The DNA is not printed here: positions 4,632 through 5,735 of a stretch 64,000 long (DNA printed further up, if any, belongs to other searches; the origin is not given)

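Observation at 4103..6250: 2.1-kb low-GC islet with HNH endonuclease and three unknown coupled genes, bounded by recurring 8-mers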

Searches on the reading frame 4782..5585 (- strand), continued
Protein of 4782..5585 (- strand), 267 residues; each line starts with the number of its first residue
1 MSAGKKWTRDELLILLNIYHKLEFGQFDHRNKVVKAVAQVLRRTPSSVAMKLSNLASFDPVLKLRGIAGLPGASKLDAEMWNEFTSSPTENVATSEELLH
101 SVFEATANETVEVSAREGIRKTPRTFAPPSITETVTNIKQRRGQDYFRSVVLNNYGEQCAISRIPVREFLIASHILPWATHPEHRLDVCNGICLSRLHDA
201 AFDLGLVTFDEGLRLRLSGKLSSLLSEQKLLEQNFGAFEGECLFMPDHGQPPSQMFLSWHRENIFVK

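Call 43: predict_structure(alignment_id=A1)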
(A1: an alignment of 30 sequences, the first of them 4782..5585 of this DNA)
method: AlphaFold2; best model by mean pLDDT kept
length: 267 residues; sequences in the alignment: 30
mean_pLDDT: 82.0   pTM: 0.46
mean pLDDT of the five models: 82.0, 75.2, 73.2, 72.8, 65.2
residues with pLDDT >= 90: 100; 70-90: 121; 50-70: 29; < 50: 17
segments of 3 or more residues with pLDDT < 50: 126-140
pLDDT, mean of each block of 10 residues (from residue 1): 73 94 88 95 94 88 72 79 88 90 90 87 57 36 63 82 70 74 79 85 92 94 89 89 88 91 84
secondary structure, 60 per line:
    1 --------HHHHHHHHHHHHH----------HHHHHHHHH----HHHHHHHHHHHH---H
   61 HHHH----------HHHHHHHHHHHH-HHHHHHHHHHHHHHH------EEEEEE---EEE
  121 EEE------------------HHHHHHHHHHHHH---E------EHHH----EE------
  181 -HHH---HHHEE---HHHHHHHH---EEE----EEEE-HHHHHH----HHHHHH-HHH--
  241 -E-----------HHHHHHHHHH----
elements in order: H9-21 H32-40 H45-56 H60-64 H75-86 H88-102 E109-114 E118-123 H142-154 H196-203 E207-209 E214-217 H219-224 H229-234 H254-263

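Call 48: search_protein_families(library=pfam, proteins=[L085:5405-5938:+, L085:4421-5281:-], max_evalue=0.05)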
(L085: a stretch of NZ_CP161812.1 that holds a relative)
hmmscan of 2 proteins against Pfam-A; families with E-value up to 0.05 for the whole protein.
L085:5405-5938:+ (177 aa): 1 family
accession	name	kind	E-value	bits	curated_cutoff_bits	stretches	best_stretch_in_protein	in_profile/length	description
PF13391.12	HNH_2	-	1.1e-09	38.5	21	1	70-119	1-65/66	HNH endonuclease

L085:4421-5281:- (286 aa): 0 families

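Call 51: find_related_loci(query=A1, collection=viral_contigs, flank=6000)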
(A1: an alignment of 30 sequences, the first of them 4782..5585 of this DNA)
Query A1 (267 aa) in viral_contigs; peptide patterns used: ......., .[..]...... (x = any residue, [..] = any of these).
148 stretches matched a pattern; 2 encode a relative of the query (tblastn E <= 1e-3); 2 distinct loci.
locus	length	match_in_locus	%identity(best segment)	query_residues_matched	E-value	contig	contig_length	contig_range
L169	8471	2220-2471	38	129-211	2e-15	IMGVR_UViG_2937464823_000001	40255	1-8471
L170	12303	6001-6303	34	136-238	4e-11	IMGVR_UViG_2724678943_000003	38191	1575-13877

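Call 66: search_dna_similar(query=window:4782-5585:-, collection=plasmids, mode=protein, max_rows=15)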
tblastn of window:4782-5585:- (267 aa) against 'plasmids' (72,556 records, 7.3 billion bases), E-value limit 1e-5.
Records with a match: 143; places in all: 147; records where one place covers at least 80% of the query: 4.
Best place of each record, by identity: <60% 143.
By first word of the organism name: Bacillus 72; Acinetobacter 13; Bradyrhizobium 4; Cupriavidus 4; Vibrio 3; Paracoccus 3; Mesorhizobium 3; Rhizobium 3; Priestia 3; Azospirillum 3; and 22 more.
By predicted mobility (MOB-suite, as given by PLSDB): non-mobilizable 104; conjugative 21; mobilizable 18.
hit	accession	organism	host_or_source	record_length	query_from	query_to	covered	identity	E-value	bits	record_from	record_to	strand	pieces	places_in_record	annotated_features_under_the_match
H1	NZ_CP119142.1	Neisseria gonorrhoeae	Homo sapiens,whole organism,synovial ...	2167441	5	265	98%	36.4%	2e-42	160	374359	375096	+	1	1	none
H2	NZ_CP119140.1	Neisseria gonorrhoeae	Homo sapiens,whole organism,blood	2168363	5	265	98%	36.4%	2e-42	160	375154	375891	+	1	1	none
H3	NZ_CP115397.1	Hymenobacter yonginensis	whole organism,freshwater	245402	1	261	98%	34.0%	4e-32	131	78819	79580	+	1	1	HNH endonuclease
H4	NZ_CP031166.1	Euzebya pacifica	-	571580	31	266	88%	27.5%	3e-8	62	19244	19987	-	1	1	HNH endonuclease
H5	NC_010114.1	Vibrio sp. 09022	-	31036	77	264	70%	31.4%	6e-15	81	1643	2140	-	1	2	HNH endonuclease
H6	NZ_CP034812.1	Paracoccus sp. Arc7-R13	-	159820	21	211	72%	29.9%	1e-12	75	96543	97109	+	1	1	HNH endonuclease signature motif containing protein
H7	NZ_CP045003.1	Pseudomonas aeruginosa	Homo sapiens,single cell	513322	91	267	66%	31.5%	3e-9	65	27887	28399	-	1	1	HNH endonuclease signature motif containing protein | hypothetical protein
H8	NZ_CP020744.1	Bacillus mycoides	whole organism,soil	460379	139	267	48%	40.3%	6e-17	87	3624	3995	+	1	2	HNH endonuclease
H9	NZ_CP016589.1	Bacillus thuringiensis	Mono isolate,Ginseng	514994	108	265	59%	31.7%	9e-11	69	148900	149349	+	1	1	HNH endonuclease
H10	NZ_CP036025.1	Bacillus mycoides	cell culture,soil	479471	108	265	59%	31.7%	3e-10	67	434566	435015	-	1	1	HNH endonuclease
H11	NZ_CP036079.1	Bacillus mycoides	cell culture,soil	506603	108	265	59%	31.7%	3e-10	67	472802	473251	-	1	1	HNH endonuclease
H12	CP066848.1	Bacillus mycoides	single cell,soil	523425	108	265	59%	31.7%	3e-10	67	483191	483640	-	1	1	HNH endonuclease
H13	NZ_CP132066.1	Bacillus mycoides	whole organism,soil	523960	108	265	59%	31.7%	3e-10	67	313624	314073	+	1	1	HNH endonuclease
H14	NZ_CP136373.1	Bacillus mycoides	whole organism,soil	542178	108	265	59%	31.7%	3e-10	67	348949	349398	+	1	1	HNH endonuclease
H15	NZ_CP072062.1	Bacillus mycoides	cell culture,soil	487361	108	265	59%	31.7%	4e-10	67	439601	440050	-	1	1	HNH endonuclease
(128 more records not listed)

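Call 67: get_annotated_region(hit=H1, flank=5000)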
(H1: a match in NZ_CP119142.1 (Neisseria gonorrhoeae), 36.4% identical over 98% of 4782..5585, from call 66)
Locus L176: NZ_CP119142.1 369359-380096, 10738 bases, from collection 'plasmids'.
description: Neisseria gonorrhoeae strain 2022NG-0032 plasmid p2022NG-0032_1, complete sequence
organism: Neisseria gonorrhoeae (NCBI taxid 485)
taxonomy: Bacteria; Pseudomonadota; Betaproteobacteria; Neisseriales; Neisseriaceae; Neisseria; Neisseria gonorrhoeae
host: -; source: Homo sapiens,whole organism,synovial fluid; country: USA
typing (MOB-suite, as given by PLSDB): non-mobilizable
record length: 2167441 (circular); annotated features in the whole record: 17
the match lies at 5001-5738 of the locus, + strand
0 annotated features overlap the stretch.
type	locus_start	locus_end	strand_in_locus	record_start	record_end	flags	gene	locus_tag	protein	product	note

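Call 68: get_annotated_region(hit=H3, flank=5000)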
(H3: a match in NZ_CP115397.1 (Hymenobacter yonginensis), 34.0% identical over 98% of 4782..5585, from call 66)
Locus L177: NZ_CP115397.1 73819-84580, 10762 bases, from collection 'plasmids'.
description: Hymenobacter yonginensis strain KCTC 22745 plasmid unnamed2, complete sequence
organism: Hymenobacter yonginensis (NCBI taxid 748197)
taxonomy: Bacteria; Bacteroidota; Cytophagia; Cytophagales; Hymenobacteraceae; Hymenobacter; Hymenobacter yonginensis
host: -; source: whole organism,freshwater; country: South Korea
typing (MOB-suite, as given by PLSDB): non-mobilizable
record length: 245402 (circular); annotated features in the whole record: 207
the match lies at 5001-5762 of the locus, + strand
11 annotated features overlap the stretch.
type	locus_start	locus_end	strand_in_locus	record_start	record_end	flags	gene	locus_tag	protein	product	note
CDS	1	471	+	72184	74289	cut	-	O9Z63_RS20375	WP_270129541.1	relaxase/mobilization nuclease domain-containing protein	-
CDS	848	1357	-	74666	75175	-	-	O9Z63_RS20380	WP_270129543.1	hypothetical protein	-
CDS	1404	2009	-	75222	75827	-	-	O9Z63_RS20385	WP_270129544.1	hypothetical protein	-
CDS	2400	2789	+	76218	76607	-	-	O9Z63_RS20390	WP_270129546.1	helix-turn-helix transcriptional regulator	-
CDS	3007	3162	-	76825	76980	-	-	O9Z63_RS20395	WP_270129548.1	hypothetical protein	-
CDS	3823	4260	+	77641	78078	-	-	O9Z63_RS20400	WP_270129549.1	hypothetical protein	-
CDS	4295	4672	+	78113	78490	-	-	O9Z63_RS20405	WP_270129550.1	hypothetical protein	-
CDS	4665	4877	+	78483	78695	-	-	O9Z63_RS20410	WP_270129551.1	hypothetical protein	-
CDS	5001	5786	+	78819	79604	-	-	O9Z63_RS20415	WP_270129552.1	HNH endonuclease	-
CDS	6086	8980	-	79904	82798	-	-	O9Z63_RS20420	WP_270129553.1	UvrD-helicase domain-containing protein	-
CDS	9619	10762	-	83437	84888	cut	-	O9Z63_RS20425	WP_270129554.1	hypothetical protein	-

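Call 74: find_encoding_contigs(protein=P0011, flank=5000, max_places=2)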
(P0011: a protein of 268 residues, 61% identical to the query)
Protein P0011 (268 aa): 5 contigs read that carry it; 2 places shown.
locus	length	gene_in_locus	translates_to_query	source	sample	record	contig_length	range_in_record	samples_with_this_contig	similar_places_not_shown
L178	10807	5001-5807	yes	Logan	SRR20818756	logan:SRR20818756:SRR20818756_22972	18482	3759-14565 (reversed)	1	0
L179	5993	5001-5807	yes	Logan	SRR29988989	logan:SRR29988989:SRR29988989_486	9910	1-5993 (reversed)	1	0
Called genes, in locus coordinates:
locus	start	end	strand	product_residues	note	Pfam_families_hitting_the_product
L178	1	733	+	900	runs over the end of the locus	PF10593:Z1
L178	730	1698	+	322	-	PF14390:DUF4420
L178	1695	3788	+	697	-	PF22879:AIPR_N, PF10592:AIPR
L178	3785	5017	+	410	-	PF00145:DNA_methylase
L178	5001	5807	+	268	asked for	PF13391:HNH_2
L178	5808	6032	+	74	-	PF00145:DNA_methylase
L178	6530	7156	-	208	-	PF04452:Methyltrans_RNA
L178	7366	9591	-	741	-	-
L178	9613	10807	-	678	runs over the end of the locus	-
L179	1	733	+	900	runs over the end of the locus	PF10593:Z1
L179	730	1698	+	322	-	PF14390:DUF4420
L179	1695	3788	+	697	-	PF22879:AIPR_N, PF10592:AIPR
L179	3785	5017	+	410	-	PF00145:DNA_methylase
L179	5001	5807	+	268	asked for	PF13391:HNH_2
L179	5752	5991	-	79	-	?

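Call 75: find_encoding_contigs(protein=P0012, flank=5000, max_places=2)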
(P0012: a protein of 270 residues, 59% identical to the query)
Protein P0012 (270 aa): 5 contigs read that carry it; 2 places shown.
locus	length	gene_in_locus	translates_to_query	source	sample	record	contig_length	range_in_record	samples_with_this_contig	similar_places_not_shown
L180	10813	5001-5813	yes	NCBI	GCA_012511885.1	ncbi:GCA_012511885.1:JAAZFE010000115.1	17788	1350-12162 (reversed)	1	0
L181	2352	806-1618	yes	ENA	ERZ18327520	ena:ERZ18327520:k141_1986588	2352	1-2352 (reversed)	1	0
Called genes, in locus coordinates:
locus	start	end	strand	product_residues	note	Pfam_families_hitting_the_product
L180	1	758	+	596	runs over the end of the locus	PF01512:Complex1_51K, PF10531:SLBB (weak), PF10589:NADH_4Fe-4S, PF00037:Fer4 (weak), PF13237:Fer4_10, PF14697:Fer4_21 (weak), PF12838:Fer4_7 (weak), PF13187:Fer4_9 (weak), +1 more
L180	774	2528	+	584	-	PF00111:Fer2 (weak), PF13510:Fer2_4, PF10588:NADH-G_4Fe-4S_3, PF13237:Fer4_10 (weak), PF22117:Fer4_Nqo3 (weak), PF12838:Fer4_7, PF02906:Fe_hyd_lg_C, PF02256:Fe_hyd_SSU, +1 more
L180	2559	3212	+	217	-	PF03006:HlyIII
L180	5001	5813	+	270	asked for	PF13391:HNH_2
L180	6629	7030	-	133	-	PF01850:PIN (faint), PF13470:PIN_3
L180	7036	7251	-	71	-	-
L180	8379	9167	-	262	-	PF01678:DAP_epimerase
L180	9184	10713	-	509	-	PF00128:Alpha-amylase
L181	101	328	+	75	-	-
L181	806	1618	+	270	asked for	PF13391:HNH_2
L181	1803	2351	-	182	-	?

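Call 88: search_protein_families(library=padloc, proteins=[L085:4421-5281:-, L176:4651-4992:+, L176:4998-5747:+, L176:3956-4393:+, L085:5405-5938:+, L178:3785-5017:+], max_evalue=0.01)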
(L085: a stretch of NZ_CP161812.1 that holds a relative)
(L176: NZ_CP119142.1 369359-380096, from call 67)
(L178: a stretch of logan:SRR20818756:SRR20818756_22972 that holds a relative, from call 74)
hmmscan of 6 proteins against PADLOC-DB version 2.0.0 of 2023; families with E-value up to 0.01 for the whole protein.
L085:4421-5281:- (286 aa): 0 families

L176:4651-4992:+ (113 aa): 0 families

L176:4998-5747:+ (249 aa): 3 families
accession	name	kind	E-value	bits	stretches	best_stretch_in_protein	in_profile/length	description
PDLC04132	HNH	-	6.6e-91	302.4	1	2-248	27-273/286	-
PDLC03546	HNH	-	1e-43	147.4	2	109-247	137-277/282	Type II restriction enzyme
PDLC03529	REase_II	-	2.3e-06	25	1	144-247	283-381/389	Type II restriction enzyme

L176:3956-4393:+ (145 aa): 1 family
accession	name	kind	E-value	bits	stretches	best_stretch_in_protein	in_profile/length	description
PDLC03397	Vsr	-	1.6e-16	58.8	1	16-128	9-120/156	Type II nicking endonuclease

L085:5405-5938:+ (177 aa): 2 families
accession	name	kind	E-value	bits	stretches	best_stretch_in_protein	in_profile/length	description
PDLC04132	HNH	-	1.3e-27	94.6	1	34-172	133-270/286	-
PDLC03546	HNH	-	3.3e-11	40.7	1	48-129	152-235/282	Type II restriction enzyme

L178:3785-5017:+ (410 aa): 62 families (the best 25 are shown)
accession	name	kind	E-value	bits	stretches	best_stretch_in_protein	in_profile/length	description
PDLC03378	MTase_II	-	7.5e-89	296.4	1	6-398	3-341/344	Type II methyltransferase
PDLC03234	MTase_II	-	3.1e-49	166.2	1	10-387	9-366/375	Type II methyltransferase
PDLC03272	MTase_II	-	5.3e-47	158.8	1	4-389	73-392/407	Type II methyltransferase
PDLC00033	DruM2|DruM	-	1e-44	151.3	2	10-254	26-263/368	DNA cytosine methylase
PDLC00031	DruM2|DruM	-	9.5e-42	141.4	2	8-222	14-210/361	DNA cytosine methylase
PDLC00027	DruM2|DruM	-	1e-39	135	2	46-206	40-188/361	DNA cytosine methylase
PDLC00026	DruM2|DruM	-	2.4e-39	133.8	1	40-390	27-321/336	DNA cytosine methylase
PDLC03326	MTase_II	-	6.6e-37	125.6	1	11-387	10-376/412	Type II methyltransferase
PDLC03237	MTase_II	-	2e-36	123.3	2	8-197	796-980/1036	Type II methyltransferase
PDLC03307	MTase_II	-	9.2e-35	118.5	2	37-206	20-206/382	Type II methyltransferase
PDLC03223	MTase_II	-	1.7e-31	107.3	2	292-384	370-463/469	Type II methyltransferase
PDLC02656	DrmMII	-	4.6e-29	99.6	2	5-220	4-231/491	DrmMII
PDLC03330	MTase_II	-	7.6e-28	95.4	2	45-252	126-321/430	Type II methyltransferase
PDLC02649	DrmMII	-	2.8e-26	90.4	2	75-190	108-224/422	DrmMII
PDLC02650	DrmMII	-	5.2e-26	89.5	3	9-137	12-137/435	DrmMII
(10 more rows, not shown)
